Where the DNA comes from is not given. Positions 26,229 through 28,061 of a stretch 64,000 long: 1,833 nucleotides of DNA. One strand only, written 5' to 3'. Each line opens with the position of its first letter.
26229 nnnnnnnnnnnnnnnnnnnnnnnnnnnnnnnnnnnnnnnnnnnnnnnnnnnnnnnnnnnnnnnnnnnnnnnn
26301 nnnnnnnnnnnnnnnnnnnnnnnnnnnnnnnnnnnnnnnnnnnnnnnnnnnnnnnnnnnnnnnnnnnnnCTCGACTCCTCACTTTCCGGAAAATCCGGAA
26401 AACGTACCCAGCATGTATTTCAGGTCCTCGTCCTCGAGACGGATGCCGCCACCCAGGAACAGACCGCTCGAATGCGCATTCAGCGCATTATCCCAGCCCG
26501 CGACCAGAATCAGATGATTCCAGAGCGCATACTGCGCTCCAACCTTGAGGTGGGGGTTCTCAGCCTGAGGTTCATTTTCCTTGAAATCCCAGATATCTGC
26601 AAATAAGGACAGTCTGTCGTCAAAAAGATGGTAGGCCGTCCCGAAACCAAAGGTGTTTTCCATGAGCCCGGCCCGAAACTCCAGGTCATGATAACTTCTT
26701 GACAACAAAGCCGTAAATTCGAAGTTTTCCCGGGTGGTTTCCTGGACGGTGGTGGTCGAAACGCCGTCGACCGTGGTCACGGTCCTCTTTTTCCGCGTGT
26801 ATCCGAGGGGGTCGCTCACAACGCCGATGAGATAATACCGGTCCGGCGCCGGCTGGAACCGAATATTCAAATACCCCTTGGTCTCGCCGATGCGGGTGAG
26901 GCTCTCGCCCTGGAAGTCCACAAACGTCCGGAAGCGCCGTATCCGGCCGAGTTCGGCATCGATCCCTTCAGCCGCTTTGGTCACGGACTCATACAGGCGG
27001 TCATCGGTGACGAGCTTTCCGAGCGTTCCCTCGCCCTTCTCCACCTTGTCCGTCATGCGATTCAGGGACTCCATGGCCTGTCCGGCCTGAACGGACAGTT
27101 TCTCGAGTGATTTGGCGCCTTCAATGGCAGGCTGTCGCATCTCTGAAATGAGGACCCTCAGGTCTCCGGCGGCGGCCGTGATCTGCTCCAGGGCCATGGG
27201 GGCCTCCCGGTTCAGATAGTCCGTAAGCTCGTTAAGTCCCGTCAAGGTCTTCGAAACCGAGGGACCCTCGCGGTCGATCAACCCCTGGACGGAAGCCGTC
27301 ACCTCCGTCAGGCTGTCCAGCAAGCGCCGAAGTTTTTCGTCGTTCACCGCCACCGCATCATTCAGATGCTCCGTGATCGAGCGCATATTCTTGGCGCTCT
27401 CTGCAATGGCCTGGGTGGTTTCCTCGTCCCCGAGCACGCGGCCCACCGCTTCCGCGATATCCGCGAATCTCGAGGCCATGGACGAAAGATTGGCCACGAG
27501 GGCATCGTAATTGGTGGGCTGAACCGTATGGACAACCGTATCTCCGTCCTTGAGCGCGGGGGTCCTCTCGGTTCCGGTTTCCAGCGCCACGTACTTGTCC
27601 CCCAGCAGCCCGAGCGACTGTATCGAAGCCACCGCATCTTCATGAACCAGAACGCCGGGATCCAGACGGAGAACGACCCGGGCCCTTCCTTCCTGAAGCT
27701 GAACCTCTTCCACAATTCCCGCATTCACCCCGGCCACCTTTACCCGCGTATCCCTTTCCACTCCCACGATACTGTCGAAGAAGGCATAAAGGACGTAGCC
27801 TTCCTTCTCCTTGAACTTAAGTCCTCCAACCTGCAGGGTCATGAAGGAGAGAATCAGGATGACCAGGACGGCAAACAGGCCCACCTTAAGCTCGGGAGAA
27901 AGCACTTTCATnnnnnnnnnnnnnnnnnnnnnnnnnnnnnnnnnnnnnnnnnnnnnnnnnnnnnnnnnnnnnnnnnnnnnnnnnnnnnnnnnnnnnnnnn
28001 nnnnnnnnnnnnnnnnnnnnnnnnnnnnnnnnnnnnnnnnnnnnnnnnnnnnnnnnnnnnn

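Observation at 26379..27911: MlaD/MCE protein with a ~330-residue C-terminal extension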

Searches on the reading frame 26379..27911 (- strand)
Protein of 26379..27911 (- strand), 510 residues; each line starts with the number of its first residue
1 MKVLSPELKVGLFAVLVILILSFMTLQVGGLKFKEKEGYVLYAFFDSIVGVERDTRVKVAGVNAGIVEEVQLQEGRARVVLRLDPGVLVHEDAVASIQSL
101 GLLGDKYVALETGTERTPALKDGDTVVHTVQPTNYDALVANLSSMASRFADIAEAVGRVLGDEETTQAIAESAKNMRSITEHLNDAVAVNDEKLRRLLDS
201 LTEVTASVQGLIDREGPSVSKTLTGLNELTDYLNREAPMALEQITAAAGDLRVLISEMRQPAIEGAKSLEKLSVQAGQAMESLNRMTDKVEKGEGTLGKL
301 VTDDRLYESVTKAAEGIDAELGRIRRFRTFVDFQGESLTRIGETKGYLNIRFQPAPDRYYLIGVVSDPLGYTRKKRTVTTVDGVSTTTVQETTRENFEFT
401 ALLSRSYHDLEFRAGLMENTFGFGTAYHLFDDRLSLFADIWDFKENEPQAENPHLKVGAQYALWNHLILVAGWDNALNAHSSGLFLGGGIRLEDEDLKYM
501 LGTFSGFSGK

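Call 5: search_protein_families(library=pfam, proteins=[window:26379-27911:-], max_evalue=0.01)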
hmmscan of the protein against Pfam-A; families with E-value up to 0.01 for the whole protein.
window:26379-27911:- (510 aa): 1 family
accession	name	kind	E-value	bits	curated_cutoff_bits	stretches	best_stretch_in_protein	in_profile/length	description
PF02470.25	MlaD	-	8.1e-17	61.7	25.1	1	38-113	2-81/81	MlaD protein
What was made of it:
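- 27516..27806 (-): Single MCE domain, aa 36-132. PF02470 at aa 38-113, E 8e-17 (call 5).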

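Call 6: search_protein_families(library=ncbifam, proteins=[window:26379-27911:-], max_evalue=1)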
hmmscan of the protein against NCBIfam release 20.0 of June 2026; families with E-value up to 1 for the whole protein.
window:26379-27911:- (510 aa): 6 families
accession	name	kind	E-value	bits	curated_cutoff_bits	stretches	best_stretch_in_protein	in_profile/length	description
TIGR04430.1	OM_asym_MlaD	equivalog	2.1e-27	95.7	135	1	7-140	6-141/146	outer membrane lipid asymmetry maintenance protein MlaD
TIGR00996.1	Mtu_fam_mce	paralog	2.3e-27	96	140.5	1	10-276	2-271/291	MCE family protein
NF047463.1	CllEntPrLepto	equivalog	3.5e-05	23.4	400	1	280-312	182-214/250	mammalian cell entry protein Mce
NF047515.1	SpiroCoCo_C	equivalog_domain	0.0015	17.7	125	1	140-293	128-268/313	SpiroCoCo family coiled-coil protein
TIGR03480.1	HpnN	hypoth_equivalog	0.089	10.7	751.85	1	125-236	528-644/862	hopanoid biosynthesis associated RND transporter like protein HpnN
NF008070.2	PRK10807.1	equivalog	0.85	8.2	525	0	34-74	277-316/542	intermembrane transport protein PqiB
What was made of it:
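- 26379..27911 (-): mlaD, long form: 510 aa plus stop codon. Pfam MlaD and TIGR04430 matches (calls 5, 6).
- On PqiB/LetB-type multi-MCE proteins: The PqiB model scores E 0.85 (call 6).
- Closest known: PqiB and LetB. Different: The only sequence hit here was marginal (NF008070 PqiB, E 0.85, call 6).
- Checked: Pfam MlaD matches aa 38-113 (E 8e-17, call 5), and TIGR04430 MlaD matches aa 7-140 (call 6).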

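Call 8: search_solved_structures(query=window:26382-27911:-, max_evalue=1, show_alignments=2)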
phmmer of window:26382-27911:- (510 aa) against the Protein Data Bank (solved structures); distinct sequences matched with E-value up to 1: 16.
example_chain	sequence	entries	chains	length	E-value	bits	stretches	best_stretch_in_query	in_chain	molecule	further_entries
7ch8_A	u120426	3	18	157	1.6e-14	57.1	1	5-130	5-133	MlaD domain-containing protein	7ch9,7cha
6zy2_A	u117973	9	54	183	6.9e-12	48.4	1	5-169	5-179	YrbD protein | Outer membrane lipid asymmetry maintenance protein MlaD | Intermembrane phospholipid transport system binding protein MlaD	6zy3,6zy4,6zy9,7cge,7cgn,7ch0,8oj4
6xbd_A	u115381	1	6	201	9.6e-12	48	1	5-169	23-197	Phospholipid ABC transporter-binding protein MlaD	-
7d08_G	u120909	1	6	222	4.4e-09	39.2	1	1-76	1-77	MCE family protein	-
6z5u_E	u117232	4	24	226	4.6e-09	39.1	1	1-76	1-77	MCE family protein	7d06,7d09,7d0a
8hpz_A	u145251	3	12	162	6.2e-09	38.7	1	35-169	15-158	Intermembrane phospholipid transport system binding protein MlaD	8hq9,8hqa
5uw2_A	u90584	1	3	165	6.8e-09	38.6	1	36-169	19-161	Probable phospholipid ABC transporter-binding protein MlaD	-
13hr_I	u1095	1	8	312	1.8e-08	37.1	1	7-277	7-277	Mce/MlaD domain-containing protein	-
5uw8_A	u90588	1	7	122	3.3e-08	36.3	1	36-129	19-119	Probable phospholipid ABC transporter-binding protein MlaD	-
8fed_B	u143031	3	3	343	7.9e-08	35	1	7-261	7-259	Virulence factor Mce family protein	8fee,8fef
6ic4_A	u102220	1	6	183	2.6e-07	33.4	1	10-76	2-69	Toluene tolerance efflux transporter (ABC superfamily, PerI-bind)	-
8fed_E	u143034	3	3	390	5.9e-05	25.6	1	35-150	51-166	Virulence factor Mce family protein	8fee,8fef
8fed_D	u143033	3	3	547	0.00025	23.5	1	29-155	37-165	Virulence factor mce family protein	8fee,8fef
8fed_F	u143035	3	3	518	0.001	21.5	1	16-268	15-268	Mce-family protein mce1f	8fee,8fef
8gl3_A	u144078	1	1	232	0.15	14.4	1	139-305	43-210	pRLB-519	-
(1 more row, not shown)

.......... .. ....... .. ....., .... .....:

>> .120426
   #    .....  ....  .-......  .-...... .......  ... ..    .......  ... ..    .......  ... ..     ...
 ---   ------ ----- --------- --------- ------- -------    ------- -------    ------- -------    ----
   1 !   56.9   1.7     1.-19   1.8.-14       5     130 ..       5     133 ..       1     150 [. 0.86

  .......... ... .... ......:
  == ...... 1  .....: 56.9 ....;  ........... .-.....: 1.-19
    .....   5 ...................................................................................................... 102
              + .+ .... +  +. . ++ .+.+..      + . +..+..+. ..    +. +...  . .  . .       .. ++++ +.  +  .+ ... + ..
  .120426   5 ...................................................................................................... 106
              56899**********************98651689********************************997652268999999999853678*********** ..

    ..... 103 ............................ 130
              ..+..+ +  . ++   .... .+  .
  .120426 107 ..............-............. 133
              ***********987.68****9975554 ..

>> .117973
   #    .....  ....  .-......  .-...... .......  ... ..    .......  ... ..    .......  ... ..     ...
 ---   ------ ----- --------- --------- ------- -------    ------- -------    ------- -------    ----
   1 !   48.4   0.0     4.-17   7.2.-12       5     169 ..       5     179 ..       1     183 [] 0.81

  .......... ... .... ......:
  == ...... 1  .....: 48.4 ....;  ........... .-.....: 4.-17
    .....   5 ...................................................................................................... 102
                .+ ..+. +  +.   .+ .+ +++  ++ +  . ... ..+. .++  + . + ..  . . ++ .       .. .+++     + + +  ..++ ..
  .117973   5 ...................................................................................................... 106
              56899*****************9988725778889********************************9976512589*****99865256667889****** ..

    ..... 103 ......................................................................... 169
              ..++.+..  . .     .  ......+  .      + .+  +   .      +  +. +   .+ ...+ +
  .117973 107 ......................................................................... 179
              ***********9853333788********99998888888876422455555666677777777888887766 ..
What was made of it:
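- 27828..27896 (-): N-terminal inner-membrane anchor, aa 6-28. Aligns with the TM helix of solved MlaD chains from residue 5 (call 8).
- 27516..27806 (-): PDB MlaD chains 7ch8 and 6zy2 match at E 1e-14 to 1e-12 (call 8).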

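Call 9: find_homologous_proteins(query=window:26382-27911:-, max_evalue=0.00001)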
Query window:26382-27911:- (510 aa): 386 proteins with E <= 0.00001 among 8000 candidates; the best 120 are listed.
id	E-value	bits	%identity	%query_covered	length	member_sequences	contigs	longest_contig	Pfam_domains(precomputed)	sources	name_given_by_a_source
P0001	0.0e+0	1113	100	100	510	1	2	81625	PF28544.1,PF27164.1,PF02470.26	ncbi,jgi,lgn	-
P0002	2.7e-272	922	81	100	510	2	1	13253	PF28544.1,PF27164.1,PF02470.26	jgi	-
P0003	1.4e-166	573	50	100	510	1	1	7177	PF28544.1,PF27164.1,PF02470.26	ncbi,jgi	-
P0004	1.3e-163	564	50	98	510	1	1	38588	PF28544.1,PF27164.1,PF02470.26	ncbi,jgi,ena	-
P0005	1.8e-154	533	48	98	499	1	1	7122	PF28544.1,PF27164.1,PF02470.26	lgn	-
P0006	9.1e-152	525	47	98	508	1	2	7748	PF28544.1,PF27164.1,PF02470.26,PF07363.17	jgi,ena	-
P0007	2.9e-142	493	43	99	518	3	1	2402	PF28544.1,PF27164.1,PF02470.26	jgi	-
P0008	3.8e-137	476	44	99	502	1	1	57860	PF28544.1,PF11887.14,PF04108.18,PF27164.1,PF02470.26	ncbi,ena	-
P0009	5.3e-136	473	44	100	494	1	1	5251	PF28544.1,PF27164.1,PF02470.26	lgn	-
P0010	3.8e-135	470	42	100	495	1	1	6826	PF28544.1,PF11887.14,PF27164.1,PF02470.26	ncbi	ncbi:MAG: MlaD family protein [Nitrospirota bacterium]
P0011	1.3e-131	458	42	100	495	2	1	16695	PF28544.1,PF11887.14,PF27164.1,PF02470.26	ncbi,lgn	-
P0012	1.4e-131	458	44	100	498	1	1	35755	PF28544.1,PF27164.1,PF02470.26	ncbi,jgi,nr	ncbi:MAG: MCE family protein [Nitrospirae bacterium]|nr:MCE family protein [Nitrospirota bacterium]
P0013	2.6e-131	457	44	100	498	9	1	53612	PF28544.1,PF27164.1,PF02470.26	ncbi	-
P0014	2.6e-130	454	41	100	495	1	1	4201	PF28544.1,PF27164.1,PF02470.26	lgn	-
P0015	4.0e-130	453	42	100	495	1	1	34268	PF28544.1,PF27164.1,PF02470.26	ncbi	ncbi:MAG: MlaD family protein [Nitrospirota bacterium]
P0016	6.4e-130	453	43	100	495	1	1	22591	PF28544.1,PF27164.1,PF02470.26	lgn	-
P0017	1.4e-129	451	42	100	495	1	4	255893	PF28544.1,PF27164.1,PF02470.26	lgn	-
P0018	1.5e-129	451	42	100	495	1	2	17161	PF28544.1,PF27164.1,PF02470.26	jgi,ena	-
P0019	3.2e-129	450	43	99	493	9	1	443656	PF28544.1,PF27164.1,PF02470.26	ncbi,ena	-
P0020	3.3e-129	450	42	100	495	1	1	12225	PF28544.1,PF27164.1,PF02470.26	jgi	jgi:phospholipid/cholesterol/gamma-HCH transport system substrate-binding protein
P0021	4.1e-129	450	43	100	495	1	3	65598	PF28544.1,PF27164.1,PF02470.26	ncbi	-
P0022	5.1e-129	450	42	99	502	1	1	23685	PF28544.1,PF11887.14,PF27164.1,PF02470.26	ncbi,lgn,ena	-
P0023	9.7e-129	449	43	100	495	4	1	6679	PF28544.1,PF27164.1,PF02470.26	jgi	jgi:phospholipid/cholesterol/gamma-HCH transport system substrate-binding protein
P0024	2.5e-128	447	43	99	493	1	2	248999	PF28544.1,PF27164.1,PF02470.26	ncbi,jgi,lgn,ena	-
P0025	3.7e-128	447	42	99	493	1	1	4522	PF28544.1,PF27164.1,PF02470.26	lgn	-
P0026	4.0e-128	447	43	99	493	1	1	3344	PF28544.1,PF27164.1,PF02470.26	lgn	-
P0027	1.4e-127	445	41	99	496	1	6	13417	PF28544.1,PF27164.1,PF02470.26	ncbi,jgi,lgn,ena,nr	ncbi:MAG: hypothetical protein A2X59_09100 [Nitrospirae bacterium GWC2_42_7]|nr:MAG: hypothetical pr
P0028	1.4e-127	445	42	100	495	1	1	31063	PF28544.1,PF27164.1,PF02470.26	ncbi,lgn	ncbi:MAG: MlaD family protein [Nitrospirota bacterium]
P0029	1.7e-127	445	41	99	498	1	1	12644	PF28544.1,PF27164.1,PF02470.26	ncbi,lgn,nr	ncbi:MAG: hypothetical protein IEMM0007_1421 [bacterium]|nr:MAG: hypothetical protein IEMM0007_1421 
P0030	1.7e-127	445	42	100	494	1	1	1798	PF28544.1,PF27164.1,PF02470.26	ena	-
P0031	1.8e-127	444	43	99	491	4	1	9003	PF28544.1,PF27164.1,PF02470.26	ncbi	-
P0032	3.3e-127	444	44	100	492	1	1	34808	PF28544.1,PF27164.1,PF02470.26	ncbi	ncbi:MAG: MlaD family protein [Nitrospirota bacterium]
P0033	3.4e-127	444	42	99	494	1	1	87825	PF28544.1,PF27164.1,PF02470.26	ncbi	ncbi:MAG: MlaD family protein [Nitrospirota bacterium]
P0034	4.2e-127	443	41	99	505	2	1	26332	PF28544.1,PF11887.14,PF27164.1,PF02470.26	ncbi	-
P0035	4.5e-127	443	42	99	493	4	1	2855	PF28544.1,PF27164.1,PF02470.26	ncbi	-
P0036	5.8e-127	443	43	99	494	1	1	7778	PF28544.1,PF27164.1,PF02470.26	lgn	-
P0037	8.4e-127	442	42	99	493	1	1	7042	PF28544.1,PF27164.1,PF02470.26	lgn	-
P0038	1.4e-126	442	41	100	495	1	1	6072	PF28544.1,PF27164.1,PF02470.26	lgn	-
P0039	1.9e-126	441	42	99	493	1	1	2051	PF28544.1,PF27164.1,PF02470.26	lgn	-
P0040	2.5e-126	441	43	100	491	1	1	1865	PF28544.1,PF27164.1,PF02470.26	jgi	-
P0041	3.2e-126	440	43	100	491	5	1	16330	PF28544.1,PF27164.1,PF02470.26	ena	-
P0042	5.2e-126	440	41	100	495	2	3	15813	PF28544.1,PF27164.1,PF02470.26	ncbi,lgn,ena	-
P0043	6.0e-126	439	42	100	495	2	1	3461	PF28544.1,PF27164.1,PF02470.26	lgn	-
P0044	6.2e-126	439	42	100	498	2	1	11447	PF28544.1,PF27164.1,PF02470.26,PF13166.13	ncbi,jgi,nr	ncbi:MAG: MCE family protein [Nitrospirae bacterium]|nr:MCE family protein [Nitrospirota bacterium]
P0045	6.4e-126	439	41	99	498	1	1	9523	PF28544.1,PF27164.1,PF02470.26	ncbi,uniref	ncbi:hypothetical protein MNBD_NITROSPIRAE03-775 [hydrothermal vent metagenome]|uniref:Mce/MlaD doma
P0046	6.4e-126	439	41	99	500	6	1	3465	PF28544.1,PF27164.1,PF02470.26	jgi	-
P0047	1.1e-125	439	43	100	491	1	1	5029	PF28544.1,PF27164.1,PF02470.26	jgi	jgi:phospholipid/cholesterol/gamma-HCH transport system substrate-binding protein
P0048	1.5e-125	438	42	100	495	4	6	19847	PF28544.1,PF27164.1,PF02470.26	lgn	-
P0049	1.6e-125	438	41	98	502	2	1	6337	PF28544.1,PF27164.1,PF02470.26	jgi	jgi:phospholipid/cholesterol/gamma-HCH transport system substrate-binding protein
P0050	2.5e-125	437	42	100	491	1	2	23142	PF28544.1,PF11887.14,PF27164.1,PF02470.26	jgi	jgi:phospholipid/cholesterol/gamma-HCH transport system substrate-binding protein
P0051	2.7e-125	437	41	99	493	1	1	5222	PF28544.1,PF27164.1,PF02470.26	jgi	jgi:phospholipid/cholesterol/gamma-HCH transport system substrate-binding protein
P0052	4.0e-125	437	40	100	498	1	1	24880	PF28544.1,PF27164.1,PF02470.26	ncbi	-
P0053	4.2e-125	437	41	99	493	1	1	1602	PF28544.1,PF11887.14,PF27164.1,PF02470.26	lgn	-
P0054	5.7e-125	436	41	99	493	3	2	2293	PF28544.1,PF27164.1,PF02470.26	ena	-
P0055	6.2e-125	436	42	99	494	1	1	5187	PF28544.1,PF27164.1,PF02470.26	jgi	jgi:phospholipid/cholesterol/gamma-HCH transport system substrate-binding protein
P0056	6.2e-125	436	41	100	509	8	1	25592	PF28544.1,PF27164.1,PF02470.26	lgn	-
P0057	6.2e-125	436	42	99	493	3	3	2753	PF28544.1,PF27164.1,PF02470.26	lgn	-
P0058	1.2e-124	435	42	99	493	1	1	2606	PF28544.1,PF27164.1,PF02470.26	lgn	-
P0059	1.5e-124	435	41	100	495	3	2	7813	PF28544.1,PF27164.1,PF02470.26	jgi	-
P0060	1.6e-124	435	41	99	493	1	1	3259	PF28544.1,PF27164.1,PF02470.26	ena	-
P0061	1.6e-124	435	40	100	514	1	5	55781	PF28544.1,PF28175.1,PF27164.1,PF02470.26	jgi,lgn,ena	jgi:phospholipid/cholesterol/gamma-HCH transport system substrate-binding protein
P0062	1.7e-124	435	41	99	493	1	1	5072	PF28544.1,PF27164.1,PF02470.26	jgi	jgi:phospholipid/cholesterol/gamma-HCH transport system substrate-binding protein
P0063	2.0e-124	434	42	99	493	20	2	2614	PF28544.1,PF27164.1,PF02470.26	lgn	-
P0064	2.0e-124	434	40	100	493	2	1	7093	PF28544.1,PF11887.14,PF27164.1,PF02470.26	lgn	-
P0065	2.2e-124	434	40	99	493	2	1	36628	PF28544.1,PF11887.14,PF27164.1,PF02470.26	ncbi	-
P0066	2.3e-124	434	41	100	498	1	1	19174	PF28544.1,PF27164.1,PF02470.26,PF13166.13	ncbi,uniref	ncbi:hypothetical protein MNBD_NITROSPIRAE02-1586 [hydrothermal vent metagenome]|uniref:Mce/MlaD dom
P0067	2.5e-124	434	41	99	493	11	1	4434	PF28544.1,PF27164.1,PF02470.26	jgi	-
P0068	2.7e-124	434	40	99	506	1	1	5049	PF28544.1,PF27164.1,PF02470.26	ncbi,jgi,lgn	-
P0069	3.2e-124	434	41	99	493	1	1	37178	PF28544.1,PF27164.1,PF02470.26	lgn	-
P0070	3.9e-124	433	41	99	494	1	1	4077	PF28544.1,PF27164.1,PF02470.26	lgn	-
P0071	4.1e-124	433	41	100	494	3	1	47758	PF28544.1,PF27164.1,PF02470.26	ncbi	-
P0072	4.9e-124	433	40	100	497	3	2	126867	PF28544.1,PF27164.1,PF02470.26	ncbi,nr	ncbi:MAG: MCE family protein [Nitrospirae bacterium]|nr:MCE family protein [Nitrospirota bacterium]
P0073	5.5e-124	433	41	100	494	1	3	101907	PF28544.1,PF27164.1,PF02470.26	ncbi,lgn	-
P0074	6.8e-124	433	41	100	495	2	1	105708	PF28544.1,PF27164.1,PF02470.26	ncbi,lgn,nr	ncbi:MAG: MCE family protein [Nitrospirae bacterium]|nr:MCE family protein [Nitrospirota bacterium]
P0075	7.1e-124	433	41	99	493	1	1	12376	PF28544.1,PF27164.1,PF02470.26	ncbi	-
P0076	7.5e-124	433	42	99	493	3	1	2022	PF28544.1,PF27164.1,PF02470.26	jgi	jgi:phospholipid/cholesterol/gamma-HCH transport system substrate-binding protein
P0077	8.0e-124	432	41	99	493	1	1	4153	PF28544.1,PF27164.1,PF02470.26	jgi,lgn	jgi:phospholipid/cholesterol/gamma-HCH transport system substrate-binding protein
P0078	1.5e-123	432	41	99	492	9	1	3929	PF28544.1,PF27164.1,PF02470.26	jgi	jgi:phospholipid/cholesterol/gamma-HCH transport system substrate-binding protein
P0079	1.5e-123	432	40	99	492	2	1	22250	PF28544.1,PF27164.1,PF02470.26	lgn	-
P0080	1.7e-123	431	41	99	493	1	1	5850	PF28544.1,PF27164.1,PF02470.26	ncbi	-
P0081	1.8e-123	431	40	98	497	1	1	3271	PF28544.1,PF11887.14,PF27164.1,PF02470.26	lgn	-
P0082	2.1e-123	431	41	100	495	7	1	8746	PF28544.1,PF27164.1,PF02470.26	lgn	-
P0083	2.9e-123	431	40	100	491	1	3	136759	PF28544.1,PF27164.1,PF02470.26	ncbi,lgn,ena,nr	ncbi:MAG: putative ABC transport system substrate-binding protein [Nitrospirae bacterium]|nr:MAG: pu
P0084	3.2e-123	430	42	99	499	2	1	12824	PF28544.1,PF27164.1,PF02470.26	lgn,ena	-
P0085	3.3e-123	430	42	99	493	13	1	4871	PF28544.1,PF27164.1,PF02470.26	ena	-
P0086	3.9e-123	430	41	99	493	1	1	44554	PF28544.1,PF27164.1,PF02470.26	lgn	-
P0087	4.5e-123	430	41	99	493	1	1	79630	PF28544.1,PF27164.1,PF02470.26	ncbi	-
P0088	6.8e-123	429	41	100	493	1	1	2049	PF28544.1,PF27164.1,PF02470.26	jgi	-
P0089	7.0e-123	429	41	100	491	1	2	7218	PF28544.1,PF27164.1,PF02470.26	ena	-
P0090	7.7e-123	429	42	99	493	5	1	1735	PF28544.1,PF27164.1,PF02470.26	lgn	-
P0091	8.7e-123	429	40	100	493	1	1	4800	PF28544.1,PF27164.1,PF02470.26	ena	-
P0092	9.2e-123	429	41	99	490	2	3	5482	PF28544.1,PF27164.1,PF02470.26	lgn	-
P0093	1.1e-122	429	41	100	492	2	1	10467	PF28544.1,PF27164.1,PF02470.26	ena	-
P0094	1.3e-122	428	41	99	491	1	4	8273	PF28544.1,PF27164.1,PF02470.26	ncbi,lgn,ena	-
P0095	1.5e-122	428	42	100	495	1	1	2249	PF28544.1,PF27164.1,PF02470.26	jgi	jgi:phospholipid/cholesterol/gamma-HCH transport system substrate-binding protein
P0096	1.9e-122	428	42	100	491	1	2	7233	PF28544.1,PF27164.1,PF02470.26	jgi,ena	-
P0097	1.9e-122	428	41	100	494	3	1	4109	PF28544.1,PF27164.1,PF02470.26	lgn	-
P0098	3.0e-122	427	40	99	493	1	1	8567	PF28544.1,PF27164.1,PF02470.26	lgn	-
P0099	3.3e-122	427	41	99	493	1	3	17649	PF28544.1,PF27164.1,PF02470.26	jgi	jgi:phospholipid/cholesterol/gamma-HCH transport system substrate-binding protein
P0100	3.5e-122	427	41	99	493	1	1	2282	PF28544.1,PF27164.1,PF02470.26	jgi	-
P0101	3.7e-122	427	40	100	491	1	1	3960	PF28544.1,PF27164.1,PF02470.26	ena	-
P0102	3.8e-122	427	40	100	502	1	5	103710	PF28544.1,PF27164.1,PF02470.26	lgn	-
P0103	5.1e-122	426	40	100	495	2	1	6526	PF28544.1,PF27164.1,PF02470.26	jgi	-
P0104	7.2e-122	426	41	99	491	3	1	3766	PF28544.1,PF27164.1,PF02470.26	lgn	-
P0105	1.0e-121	425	41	99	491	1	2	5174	PF28544.1,PF27164.1,PF02470.26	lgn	-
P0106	1.1e-121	425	40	100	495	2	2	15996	PF28544.1,PF27164.1,PF02470.26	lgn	-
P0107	1.4e-121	425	40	100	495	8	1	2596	PF28544.1,PF27164.1,PF02470.26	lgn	-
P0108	1.5e-121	425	40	100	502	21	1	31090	PF28544.1,PF27164.1,PF02470.26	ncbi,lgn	-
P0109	1.8e-121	425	40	100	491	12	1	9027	PF28544.1,PF27164.1,PF02470.26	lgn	-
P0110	1.9e-121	425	40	100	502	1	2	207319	PF28544.1,PF27164.1,PF02470.26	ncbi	-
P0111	2.1e-121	424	41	100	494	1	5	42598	PF28544.1,PF27164.1,PF02470.26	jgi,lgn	jgi:phospholipid/cholesterol/gamma-HCH transport system substrate-binding protein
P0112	2.2e-121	424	41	99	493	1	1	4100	PF28544.1,PF27164.1,PF02470.26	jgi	jgi:phospholipid/cholesterol/gamma-HCH transport system substrate-binding protein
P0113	2.4e-121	424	42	100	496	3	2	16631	PF28544.1,PF11887.14,PF27164.1,PF02470.26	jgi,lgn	-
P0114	2.8e-121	424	40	99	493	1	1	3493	PF28544.1,PF27164.1,PF02470.26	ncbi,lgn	-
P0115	3.9e-121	424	42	100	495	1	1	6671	PF28544.1,PF27164.1,PF02470.26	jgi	jgi:phospholipid/cholesterol/gamma-HCH transport system substrate-binding protein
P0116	5.2e-121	423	40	100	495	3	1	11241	PF28544.1,PF27164.1,PF02470.26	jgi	jgi:phospholipid/cholesterol/gamma-HCH transport system substrate-binding protein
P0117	1.1e-120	422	40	100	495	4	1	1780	PF28544.1,PF27164.1,PF02470.26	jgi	jgi:phospholipid/cholesterol/gamma-HCH transport system substrate-binding protein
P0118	1.6e-120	422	40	100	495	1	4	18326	PF28544.1,PF27164.1,PF02470.26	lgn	-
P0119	2.3e-120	421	41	99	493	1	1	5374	PF28544.1,PF27164.1,PF02470.26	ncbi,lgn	-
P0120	3.9e-120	420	40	98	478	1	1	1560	PF28544.1,PF27164.1,PF02470.26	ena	-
